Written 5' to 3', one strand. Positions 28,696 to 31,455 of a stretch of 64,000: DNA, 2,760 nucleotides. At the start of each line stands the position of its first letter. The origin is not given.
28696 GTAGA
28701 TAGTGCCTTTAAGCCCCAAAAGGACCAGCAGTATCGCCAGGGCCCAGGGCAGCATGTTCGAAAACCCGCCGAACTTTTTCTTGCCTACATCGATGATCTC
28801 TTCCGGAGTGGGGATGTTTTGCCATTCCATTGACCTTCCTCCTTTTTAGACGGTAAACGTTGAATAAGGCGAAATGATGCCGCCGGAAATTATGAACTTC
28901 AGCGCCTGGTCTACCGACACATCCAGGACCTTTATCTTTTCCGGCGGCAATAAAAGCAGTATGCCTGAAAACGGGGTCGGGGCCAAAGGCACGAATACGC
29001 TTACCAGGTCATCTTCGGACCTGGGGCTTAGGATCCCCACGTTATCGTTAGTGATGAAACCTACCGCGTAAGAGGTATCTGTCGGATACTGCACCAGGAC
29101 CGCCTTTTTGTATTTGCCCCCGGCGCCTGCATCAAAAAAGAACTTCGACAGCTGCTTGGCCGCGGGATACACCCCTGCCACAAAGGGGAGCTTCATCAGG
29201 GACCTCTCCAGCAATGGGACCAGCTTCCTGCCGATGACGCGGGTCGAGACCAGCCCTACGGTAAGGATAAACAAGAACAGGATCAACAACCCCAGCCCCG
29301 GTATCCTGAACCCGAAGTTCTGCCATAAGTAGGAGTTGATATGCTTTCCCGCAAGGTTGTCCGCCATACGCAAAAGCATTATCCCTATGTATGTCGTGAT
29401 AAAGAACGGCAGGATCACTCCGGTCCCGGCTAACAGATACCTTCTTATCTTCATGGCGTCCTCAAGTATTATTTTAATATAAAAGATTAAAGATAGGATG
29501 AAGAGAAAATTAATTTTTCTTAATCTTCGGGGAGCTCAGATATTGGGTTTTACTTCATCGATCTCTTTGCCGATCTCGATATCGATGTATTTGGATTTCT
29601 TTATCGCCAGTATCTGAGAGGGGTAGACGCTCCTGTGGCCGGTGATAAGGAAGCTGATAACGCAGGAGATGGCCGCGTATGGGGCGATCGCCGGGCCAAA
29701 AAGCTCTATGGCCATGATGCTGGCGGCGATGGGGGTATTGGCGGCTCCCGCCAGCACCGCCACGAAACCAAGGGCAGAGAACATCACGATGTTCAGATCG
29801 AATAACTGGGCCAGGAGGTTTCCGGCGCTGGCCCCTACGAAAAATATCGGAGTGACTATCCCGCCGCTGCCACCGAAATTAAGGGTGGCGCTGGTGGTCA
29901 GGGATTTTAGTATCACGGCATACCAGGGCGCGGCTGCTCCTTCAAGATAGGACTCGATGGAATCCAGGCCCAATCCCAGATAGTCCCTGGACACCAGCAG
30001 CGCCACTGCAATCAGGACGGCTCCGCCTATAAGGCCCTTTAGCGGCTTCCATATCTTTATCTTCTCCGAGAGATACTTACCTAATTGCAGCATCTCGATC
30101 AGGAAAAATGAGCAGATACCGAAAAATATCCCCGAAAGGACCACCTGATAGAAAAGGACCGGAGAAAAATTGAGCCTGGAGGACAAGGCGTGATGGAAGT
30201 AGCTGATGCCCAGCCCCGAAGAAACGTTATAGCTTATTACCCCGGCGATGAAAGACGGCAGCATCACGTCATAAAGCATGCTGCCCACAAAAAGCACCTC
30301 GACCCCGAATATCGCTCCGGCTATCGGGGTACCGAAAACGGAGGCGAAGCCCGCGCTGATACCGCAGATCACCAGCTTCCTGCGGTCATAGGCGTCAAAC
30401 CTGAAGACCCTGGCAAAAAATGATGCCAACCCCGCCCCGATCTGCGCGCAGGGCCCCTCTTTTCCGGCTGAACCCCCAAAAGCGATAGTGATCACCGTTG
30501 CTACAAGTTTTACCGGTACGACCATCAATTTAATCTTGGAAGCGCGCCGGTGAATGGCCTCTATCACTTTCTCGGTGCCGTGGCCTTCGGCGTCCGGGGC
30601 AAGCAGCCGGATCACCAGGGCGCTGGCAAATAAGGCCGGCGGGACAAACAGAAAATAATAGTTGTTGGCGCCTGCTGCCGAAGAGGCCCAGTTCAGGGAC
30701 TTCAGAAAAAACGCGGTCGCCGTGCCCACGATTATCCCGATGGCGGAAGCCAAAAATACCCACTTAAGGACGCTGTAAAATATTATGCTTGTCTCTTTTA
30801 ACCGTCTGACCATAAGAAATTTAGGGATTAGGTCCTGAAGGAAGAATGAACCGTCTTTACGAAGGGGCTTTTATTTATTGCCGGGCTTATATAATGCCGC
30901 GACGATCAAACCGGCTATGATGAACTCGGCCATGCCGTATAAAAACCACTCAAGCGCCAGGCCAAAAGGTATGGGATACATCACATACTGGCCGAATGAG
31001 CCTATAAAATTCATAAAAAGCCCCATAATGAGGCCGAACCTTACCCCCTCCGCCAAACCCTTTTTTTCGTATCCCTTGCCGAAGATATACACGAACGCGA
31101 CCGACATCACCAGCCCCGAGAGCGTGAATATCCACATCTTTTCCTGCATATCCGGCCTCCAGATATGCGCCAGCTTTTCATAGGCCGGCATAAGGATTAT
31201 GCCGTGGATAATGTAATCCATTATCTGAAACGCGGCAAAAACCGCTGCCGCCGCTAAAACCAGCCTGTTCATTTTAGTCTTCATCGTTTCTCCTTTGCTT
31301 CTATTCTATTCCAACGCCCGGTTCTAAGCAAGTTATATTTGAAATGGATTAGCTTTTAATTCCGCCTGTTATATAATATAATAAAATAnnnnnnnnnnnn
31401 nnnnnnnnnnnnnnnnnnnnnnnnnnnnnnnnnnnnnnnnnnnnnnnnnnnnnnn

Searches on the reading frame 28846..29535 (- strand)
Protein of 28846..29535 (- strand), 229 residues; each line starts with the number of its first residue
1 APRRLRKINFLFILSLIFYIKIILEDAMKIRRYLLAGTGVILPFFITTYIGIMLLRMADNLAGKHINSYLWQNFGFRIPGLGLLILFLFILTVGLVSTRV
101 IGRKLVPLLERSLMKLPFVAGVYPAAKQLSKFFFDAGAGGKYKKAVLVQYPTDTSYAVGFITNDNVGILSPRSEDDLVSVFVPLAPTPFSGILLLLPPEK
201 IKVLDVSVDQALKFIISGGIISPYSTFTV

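Call 83: search_protein_families(library=pfam, proteins=[window:28846-29535:-], max_evalue=0.01)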
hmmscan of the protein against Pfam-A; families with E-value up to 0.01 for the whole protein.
window:28846-29535:- (229 aa): 1 family
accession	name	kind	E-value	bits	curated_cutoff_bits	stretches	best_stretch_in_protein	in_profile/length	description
PF04367.18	DUF502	-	6.5e-26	90.7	23.8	1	84-190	1-107/107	Protein of unknown function (DUF502)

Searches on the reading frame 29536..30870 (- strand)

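Call 83: search_protein_families(library=pfam, proteins=[window:29536-30870:-], max_evalue=0.01)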
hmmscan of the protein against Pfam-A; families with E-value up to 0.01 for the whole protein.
window:29536-30870:- (444 aa): 1 family
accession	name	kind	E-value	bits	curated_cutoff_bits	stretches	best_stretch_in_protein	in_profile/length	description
PF00654.25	Voltage_CLC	-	5.1e-72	243.4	24.8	1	81-410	3-345/346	Voltage gated chloride channel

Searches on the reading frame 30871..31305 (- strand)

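Call 83: search_protein_families(library=pfam, proteins=[window:30871-31305:-], max_evalue=0.01)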
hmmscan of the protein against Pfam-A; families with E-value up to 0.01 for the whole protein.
window:30871-31305:- (144 aa): 1 family
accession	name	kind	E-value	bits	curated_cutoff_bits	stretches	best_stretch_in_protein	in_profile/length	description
PF00344.25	SecY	-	0.0095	15.8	32.2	1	5-133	37-139/306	SecY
